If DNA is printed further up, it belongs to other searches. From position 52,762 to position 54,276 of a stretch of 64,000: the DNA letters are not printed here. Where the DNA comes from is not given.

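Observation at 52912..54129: A ColD-like GDP-sugar dehydratase carries a Cys-rich insertion and may be a new Fe-S (E1-like) enzyme acting on GDP-sugars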

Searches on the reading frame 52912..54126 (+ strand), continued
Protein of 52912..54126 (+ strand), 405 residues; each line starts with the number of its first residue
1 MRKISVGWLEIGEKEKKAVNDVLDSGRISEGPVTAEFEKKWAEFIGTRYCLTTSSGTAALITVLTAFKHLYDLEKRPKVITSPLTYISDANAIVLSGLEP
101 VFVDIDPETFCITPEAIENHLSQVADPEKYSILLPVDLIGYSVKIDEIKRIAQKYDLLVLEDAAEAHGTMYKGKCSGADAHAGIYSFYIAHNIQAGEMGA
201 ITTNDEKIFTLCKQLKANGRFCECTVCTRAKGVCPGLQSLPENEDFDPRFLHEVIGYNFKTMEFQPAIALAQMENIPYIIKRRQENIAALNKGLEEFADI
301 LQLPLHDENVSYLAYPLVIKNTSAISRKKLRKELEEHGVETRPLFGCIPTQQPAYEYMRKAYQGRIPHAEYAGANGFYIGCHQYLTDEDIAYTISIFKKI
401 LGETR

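Call 28: fold_search(model_id=the predicted structure, library=pdb)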
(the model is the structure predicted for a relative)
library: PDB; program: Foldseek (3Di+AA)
matches with E <= 10: 1770; with E <= 0.001: 1532
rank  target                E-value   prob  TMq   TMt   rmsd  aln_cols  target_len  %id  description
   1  3bn1_A                9.4e-31  1.00  0.83  0.91   2.7       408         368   27  Crystal structure of GDP-perosamine synthase (released 2008-03-18)
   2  3bcx_A                1.3e-30  1.00  0.84  0.81   3.5       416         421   30  E1 Dehydrase (released 2007-11-27)
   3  3dr4_D                2.4e-30  1.00  0.82  0.91   3.4       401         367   27  GDP-perosamine synthase K186A mutant from Caulobacter crescentus with bound sugar ligand (released 2008-10-14)
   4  7b0m                  2.4e-30  1.00  0.80  0.88   3.0       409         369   29  Sugar transaminase from a metagenome collected from troll oil field production water (released 2021-12-01)
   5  3dr4_B                4.2e-30  1.00  0.82  0.90   3.3       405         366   27  GDP-perosamine synthase K186A mutant from Caulobacter crescentus with bound sugar ligand (released 2008-10-14)
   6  4oca                  5.6e-30  1.00  0.82  0.91   2.7       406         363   25  Cryatal structure of ArnB K188A complexted with PLP and UDP-Ara4N (released 2014-03-12)
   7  3bn1_C                7.4e-30  1.00  0.83  0.92   2.8       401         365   27  Crystal structure of GDP-perosamine synthase (released 2008-03-18)
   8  3bb8_A                7.4e-30  1.00  0.84  0.81   3.4       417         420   29  E1 Dehydrase H220K Mutant (released 2008-09-16)
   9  3bcx_B                9.3e-30  1.00  0.83  0.81   3.6       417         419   30  E1 Dehydrase (released 2007-11-27)
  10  8snj_C                1.3e-29  1.00  0.81  0.89   3.5       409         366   24  Crystal Structure of ArnB Transferase from Klebsiella aerogenes (Lattice Translocation Disorder, P1 form) (released 2023-05-10)
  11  8snj_B                1.6e-29  1.00  0.81  0.89   3.5       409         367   24  Crystal Structure of ArnB Transferase from Klebsiella aerogenes (Lattice Translocation Disorder, P1 form) (released 2023-05-10)
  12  3dr4_C                2.0e-29  1.00  0.83  0.91   3.4       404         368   27  GDP-perosamine synthase K186A mutant from Caulobacter crescentus with bound sugar ligand (released 2008-10-14)
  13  8sng_A                2.3e-29  1.00  0.82  0.89   2.8       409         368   24  Crystal Structure of ArnB Transferase from Klebsiella aerogenes (Lattice Translocation Disorder, P21 form) (released 2023-05-10)
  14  2fni_A                2.5e-29  1.00  0.84  0.91   3.2       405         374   23  PseC aminotransferase involved in pseudoaminic acid biosynthesis (released 2006-01-24)
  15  7b0d_A                2.6e-29  1.00  0.82  0.90   2.5       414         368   27  Sugar transaminase from Archaeoglobus veneficus (released 2021-12-01)
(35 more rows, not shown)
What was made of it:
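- On DegT/DnrJ/EryC1/StrS fold-type I sugar-modifying enzymes (Pfam PF01041): The AF2 model has TM 0.83-0.84 to perosamine synthase and E1 (call 28).
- On ColD: 25-26% identity (call 28).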

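Call 40: search_protein_representatives(alignment_id=A1)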
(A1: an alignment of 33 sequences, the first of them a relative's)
Query: 33 sequences, 406 profile positions. Proteins with E-value up to 0.001 (for the whole library): 62960; up to 1e-10: 35176; up to 1e-30: 7384. The best 150 are listed.
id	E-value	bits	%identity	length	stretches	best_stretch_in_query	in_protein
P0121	5.0e-177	605.1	-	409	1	3-402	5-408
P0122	2.7e-140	484.1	-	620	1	3-403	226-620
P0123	4.3e-138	476.9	-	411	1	3-397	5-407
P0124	1.7e-137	474.9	-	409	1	2-399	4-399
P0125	1.9e-136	471.4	-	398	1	2-402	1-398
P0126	6.3e-135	466.4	-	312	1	88-403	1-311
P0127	7.4e-129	446.4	-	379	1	2-404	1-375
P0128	1.5e-128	445.4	-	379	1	2-401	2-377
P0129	8.9e-128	442.9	-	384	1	5-400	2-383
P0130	4.4e-125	434.0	-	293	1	2-287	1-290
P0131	3.5e-124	431.0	-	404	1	2-403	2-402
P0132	7.6e-124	429.9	-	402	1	4-402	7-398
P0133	3.5e-123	427.7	-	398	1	6-403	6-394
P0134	3.2e-120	418.0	-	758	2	155-405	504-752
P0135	7.8e-119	413.4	-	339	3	130-347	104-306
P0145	5.8e-102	357.9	-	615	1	20-403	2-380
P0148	9.6e-97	340.7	-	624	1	8-403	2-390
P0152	3.4e-89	315.8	-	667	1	3-404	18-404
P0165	1.1e-77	278.0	-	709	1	3-400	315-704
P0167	3.9e-77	276.1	-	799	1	2-401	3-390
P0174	3.4e-74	266.4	-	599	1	3-403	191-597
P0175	4.9e-74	265.9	-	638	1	5-403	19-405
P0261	2.1e-62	227.6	-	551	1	13-401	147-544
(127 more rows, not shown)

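Call 44: find_encoding_contigs(protein=P0132, flank=6000, max_places=4)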
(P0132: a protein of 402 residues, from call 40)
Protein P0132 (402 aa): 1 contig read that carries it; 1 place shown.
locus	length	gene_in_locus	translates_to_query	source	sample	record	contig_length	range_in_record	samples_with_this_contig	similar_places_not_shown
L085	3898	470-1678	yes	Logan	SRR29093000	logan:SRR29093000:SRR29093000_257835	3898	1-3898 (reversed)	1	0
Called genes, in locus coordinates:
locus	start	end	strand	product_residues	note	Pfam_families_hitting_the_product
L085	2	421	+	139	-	?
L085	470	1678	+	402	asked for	PF01041:DegT_DnrJ_EryC1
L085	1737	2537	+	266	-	-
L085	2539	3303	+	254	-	-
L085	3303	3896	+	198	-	?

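Call 46: search_protein_families(library=pfam, proteins=[P0122, P0134, P0145, P0148, P0165, P0174, P0152, P0167, P0175, P0261], max_evalue=0.0001)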
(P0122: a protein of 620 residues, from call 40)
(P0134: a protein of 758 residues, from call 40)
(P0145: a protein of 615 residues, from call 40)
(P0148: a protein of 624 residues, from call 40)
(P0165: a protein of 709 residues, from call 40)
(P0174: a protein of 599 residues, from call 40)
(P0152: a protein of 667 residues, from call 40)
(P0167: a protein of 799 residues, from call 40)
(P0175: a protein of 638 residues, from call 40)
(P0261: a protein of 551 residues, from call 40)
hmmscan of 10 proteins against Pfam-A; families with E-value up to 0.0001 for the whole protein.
P0122 (620 aa): 5 families
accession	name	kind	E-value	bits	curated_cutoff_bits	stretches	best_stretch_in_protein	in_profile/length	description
PF01041.23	DegT_DnrJ_EryC1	-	2.3e-82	277.5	19.8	1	235-615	3-359/360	DegT/DnrJ/EryC1/StrS aminotransferase family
PF13489.12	Methyltransf_23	-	3e-14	53.5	27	1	76-170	23-116/164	Methyltransferase domain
PF08242.18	Methyltransf_12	-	6.2e-09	36.9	30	1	80-167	1-97/98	Methyltransferase domain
PF08241.18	Methyltransf_11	-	1.1e-05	26.4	21.2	1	80-169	1-94/95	Methyltransferase domain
PF13847.12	Methyltransf_31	-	1.2e-05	25.5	27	1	75-185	3-114/145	Methyltransferase domain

P0134 (758 aa): 5 families
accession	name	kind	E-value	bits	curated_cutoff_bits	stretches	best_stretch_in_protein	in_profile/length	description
PF01041.23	DegT_DnrJ_EryC1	-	1.6e-65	222.1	19.8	2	16-166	6-152/360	DegT/DnrJ/EryC1/StrS aminotransferase family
PF14890.11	Intein_splicing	-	1.2e-12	48.3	35.8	1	176-514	11-155/155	Intein splicing domain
PF14528.11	LAGLIDADG_3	-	1.2e-09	38.8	22.5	1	379-426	5-58/82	LAGLIDADG-like domain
PF13403.11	Hint_2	-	3.6e-05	24.6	28.4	1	161-205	2-46/147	Hint domain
PF07591.16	PT-HINT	-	4e-05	24.3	27.7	0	173-257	7-94/137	Pretoxin HINT domain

P0145 (615 aa): 3 families
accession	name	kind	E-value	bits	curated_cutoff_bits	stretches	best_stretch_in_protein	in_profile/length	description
PF01041.23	DegT_DnrJ_EryC1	-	7.8e-99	331.7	19.8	1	2-375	11-359/360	DegT/DnrJ/EryC1/StrS aminotransferase family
PF00535.33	Glycos_transf_2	-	6.7e-19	68.9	23.3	1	393-550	1-165/168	Glycosyl transferase family 2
PF00155.27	Aminotran_1_2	-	4.2e-07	29.9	19.7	1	7-107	32-147/361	Aminotransferase class I and II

P0148 (624 aa): 3 families
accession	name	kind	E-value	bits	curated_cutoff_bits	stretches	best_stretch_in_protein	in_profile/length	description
PF01041.23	DegT_DnrJ_EryC1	-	5e-92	309.3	19.8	1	9-385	6-359/360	DegT/DnrJ/EryC1/StrS aminotransferase family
PF00155.27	Aminotran_1_2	-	3.5e-07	30.2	19.7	1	27-153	40-187/361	Aminotransferase class I and II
PF00535.33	Glycos_transf_2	-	8.2e-07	29.5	23.3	1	405-559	2-165/168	Glycosyl transferase family 2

P0165 (709 aa): 8 families
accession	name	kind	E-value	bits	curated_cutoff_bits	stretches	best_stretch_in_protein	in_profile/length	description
PF01041.23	DegT_DnrJ_EryC1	-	3e-93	313.4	19.8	1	327-701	6-358/360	DegT/DnrJ/EryC1/StrS aminotransferase family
PF04321.23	RmlD_sub_bind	-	4.8e-59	200.2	27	1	3-274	2-273/287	RmlD substrate binding domain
PF01370.27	Epimerase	-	3.4e-20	72.9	20.9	1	4-213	1-239/240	NAD dependent epimerase/dehydratase family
PF16363.11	GDP_Man_Dehyd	-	1.8e-10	41.3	27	1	5-147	1-169/332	GDP-mannose 4,6 dehydratase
PF02719.21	Polysacc_synt_2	-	3e-07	30.3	20.2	1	37-147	56-154/293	Polysaccharide biosynthesis protein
PF01053.26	Cys_Met_Meta_PP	-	6e-07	28.8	27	1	347-468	54-175/381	Cys/Met metabolism PLP-dependent enzyme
PF07993.18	NAD_binding_4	-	5.7e-05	22.8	20.1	0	78-152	105-203/258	Male sterility protein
PF01073.25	3Beta_HSD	-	6.7e-05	22.5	22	0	33-147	43-162/280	3-beta hydroxysteroid dehydrogenase/isomerase family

P0174 (599 aa): 1 family
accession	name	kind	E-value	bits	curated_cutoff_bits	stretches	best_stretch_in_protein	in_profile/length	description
PF01041.23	DegT_DnrJ_EryC1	-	4.1e-87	293.2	19.8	1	202-591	5-358/360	DegT/DnrJ/EryC1/StrS aminotransferase family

P0152 (667 aa): 4 families
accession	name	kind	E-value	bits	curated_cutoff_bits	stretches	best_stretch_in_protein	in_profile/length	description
PF01041.23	DegT_DnrJ_EryC1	-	3.8e-101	339.3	19.8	1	28-398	4-359/360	DegT/DnrJ/EryC1/StrS aminotransferase family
PF00535.33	Glycos_transf_2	-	5.2e-23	82.2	23.3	1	417-565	1-143/168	Glycosyl transferase family 2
PF10111.15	Glyco_tranf_2_2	-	3.4e-09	37.1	27.3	1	433-540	16-125/276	Glycosyltransferase like family 2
PF13641.12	Glyco_tranf_2_3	-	7.6e-05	23.3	27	0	414-535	1-119/230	Glycosyltransferase like family 2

P0167 (799 aa): 6 families
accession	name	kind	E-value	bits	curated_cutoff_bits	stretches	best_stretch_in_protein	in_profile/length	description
PF01041.23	DegT_DnrJ_EryC1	-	4.2e-96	322.8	19.8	1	18-387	8-359/360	DegT/DnrJ/EryC1/StrS aminotransferase family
PF00534.26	Glycos_transf_1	-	2.1e-40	138.5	26.4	1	611-772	11-170/172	Glycosyl transferases group 1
PF13692.12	Glyco_trans_1_4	-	1.7e-32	113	27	1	617-758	3-140/142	Glycosyl transferases group 1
PF01053.26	Cys_Met_Meta_PP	-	1.4e-06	27.5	27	1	34-289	52-268/381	Cys/Met metabolism PLP-dependent enzyme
PF13439.12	Glyco_transf_4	-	3.4e-06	27.6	28.5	1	406-585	1-167/170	Glycosyltransferase Family 4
PF00155.27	Aminotran_1_2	-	7.7e-05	22.5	19.7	0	27-130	33-150/361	Aminotransferase class I and II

P0175 (638 aa): 1 family
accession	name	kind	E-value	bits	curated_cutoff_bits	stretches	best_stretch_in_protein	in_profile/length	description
PF01041.23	DegT_DnrJ_EryC1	-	1.4e-96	324.3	19.8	1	27-399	4-358/360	DegT/DnrJ/EryC1/StrS aminotransferase family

P0261 (551 aa): 2 families
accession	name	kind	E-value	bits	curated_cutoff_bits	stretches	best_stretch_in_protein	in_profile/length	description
PF01041.23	DegT_DnrJ_EryC1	-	1.3e-99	334.2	19.8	1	148-541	5-359/360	DegT/DnrJ/EryC1/StrS aminotransferase family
PF00266.25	Aminotran_5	-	6.6e-08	32.3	21.5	1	172-303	48-182/371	Aminotransferase class-V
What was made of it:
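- A relative is fused to an RmlD-type 4-ketoreductase (call 46).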

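Call 54: list_cluster_members(proteins=[P0001, P0041, P0075, P0061, P0114, P0102])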
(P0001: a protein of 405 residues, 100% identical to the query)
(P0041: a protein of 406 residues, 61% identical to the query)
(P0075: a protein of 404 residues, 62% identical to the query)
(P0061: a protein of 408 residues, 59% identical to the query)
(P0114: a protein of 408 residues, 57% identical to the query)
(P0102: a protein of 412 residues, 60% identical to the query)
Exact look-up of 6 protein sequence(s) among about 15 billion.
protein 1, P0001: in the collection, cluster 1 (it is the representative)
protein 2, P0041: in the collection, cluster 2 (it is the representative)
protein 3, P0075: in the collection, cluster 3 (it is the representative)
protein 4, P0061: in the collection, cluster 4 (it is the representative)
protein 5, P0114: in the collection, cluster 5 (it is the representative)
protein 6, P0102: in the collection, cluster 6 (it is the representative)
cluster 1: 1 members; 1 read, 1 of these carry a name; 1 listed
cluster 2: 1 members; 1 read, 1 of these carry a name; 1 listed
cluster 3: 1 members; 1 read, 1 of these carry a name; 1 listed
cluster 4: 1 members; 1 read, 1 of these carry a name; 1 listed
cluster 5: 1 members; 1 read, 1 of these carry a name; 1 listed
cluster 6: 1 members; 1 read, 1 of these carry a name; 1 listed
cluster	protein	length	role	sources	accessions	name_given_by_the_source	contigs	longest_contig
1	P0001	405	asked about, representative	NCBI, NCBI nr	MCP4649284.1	MAG: DegT/DnrJ/EryC1/StrS family aminotransferase [PVC group bacterium] | DegT/DnrJ/EryC1/StrS family aminotransferase [PVC group bacterium]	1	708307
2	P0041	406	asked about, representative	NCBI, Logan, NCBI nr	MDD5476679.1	MAG: DegT/DnrJ/EryC1/StrS family aminotransferase [Candidatus Omnitrophica bacterium] | DegT/DnrJ/EryC1/StrS family aminotransferase [Candidatus Omnitrophota bacterium]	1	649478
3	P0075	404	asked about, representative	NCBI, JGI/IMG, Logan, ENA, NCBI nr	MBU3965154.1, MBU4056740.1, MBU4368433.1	DegT/DnrJ/EryC1/StrS family aminotransferase [Patescibacteria group bacterium]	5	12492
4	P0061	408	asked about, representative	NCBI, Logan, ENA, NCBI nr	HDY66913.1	MAG TPA: DegT/DnrJ/EryC1/StrS family aminotransferase [Candidatus Scalindua sp.] | DegT/DnrJ/EryC1/StrS family aminotransferase [Candidatus Scalindua sp.]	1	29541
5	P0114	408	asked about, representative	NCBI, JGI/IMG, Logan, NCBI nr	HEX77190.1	MAG TPA: DegT/DnrJ/EryC1/StrS family aminotransferase [Dehalococcoidia bacterium] | DegT/DnrJ/EryC1/StrS family aminotransferase [Dehalococcoidia bacterium]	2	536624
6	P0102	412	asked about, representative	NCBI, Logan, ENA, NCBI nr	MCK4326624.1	DegT/DnrJ/EryC1/StrS aminotransferase family protein [bacterium]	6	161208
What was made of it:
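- On NDP-sugar aminotransferases (e.g. perosamine synthase, ArnB, PseC): The database name 'aminotransferase' (call 54) is therefore misleading.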
